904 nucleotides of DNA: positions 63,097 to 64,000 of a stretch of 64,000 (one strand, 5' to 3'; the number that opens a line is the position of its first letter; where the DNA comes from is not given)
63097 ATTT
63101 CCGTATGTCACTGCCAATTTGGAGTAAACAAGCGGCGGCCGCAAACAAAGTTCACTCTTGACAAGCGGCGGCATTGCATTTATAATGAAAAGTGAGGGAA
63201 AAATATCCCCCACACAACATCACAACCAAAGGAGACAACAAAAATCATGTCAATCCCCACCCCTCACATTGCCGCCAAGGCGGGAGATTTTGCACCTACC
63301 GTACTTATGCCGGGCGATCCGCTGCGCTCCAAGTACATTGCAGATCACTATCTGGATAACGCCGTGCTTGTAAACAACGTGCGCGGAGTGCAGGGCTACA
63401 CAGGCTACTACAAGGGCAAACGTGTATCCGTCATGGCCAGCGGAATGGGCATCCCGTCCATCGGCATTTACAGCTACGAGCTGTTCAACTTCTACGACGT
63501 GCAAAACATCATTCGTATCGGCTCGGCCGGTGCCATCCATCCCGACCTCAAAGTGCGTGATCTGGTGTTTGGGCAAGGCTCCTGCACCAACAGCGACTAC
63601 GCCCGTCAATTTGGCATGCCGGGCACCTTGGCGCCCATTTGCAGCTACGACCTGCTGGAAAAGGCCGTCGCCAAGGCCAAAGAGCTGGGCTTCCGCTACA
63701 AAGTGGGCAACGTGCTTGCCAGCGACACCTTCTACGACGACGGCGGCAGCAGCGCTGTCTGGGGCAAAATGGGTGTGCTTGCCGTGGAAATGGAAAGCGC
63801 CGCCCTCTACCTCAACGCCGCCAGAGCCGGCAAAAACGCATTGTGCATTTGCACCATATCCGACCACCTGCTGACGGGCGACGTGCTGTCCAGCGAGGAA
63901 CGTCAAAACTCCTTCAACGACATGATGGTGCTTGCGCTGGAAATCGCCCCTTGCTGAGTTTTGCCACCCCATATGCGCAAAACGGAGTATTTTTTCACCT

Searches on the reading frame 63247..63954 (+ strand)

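Call 89: search_protein_families(library=pfam, proteins=[window:63247-63954:+], max_evalue=0.00001)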
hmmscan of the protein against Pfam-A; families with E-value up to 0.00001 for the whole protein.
window:63247-63954:+ (236 aa): 1 family
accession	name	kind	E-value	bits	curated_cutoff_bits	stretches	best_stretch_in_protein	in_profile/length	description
PF01048.26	PNP_UDP_1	-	7.4e-35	120.9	25.1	1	19-223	3-217/233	Phosphorylase superfamily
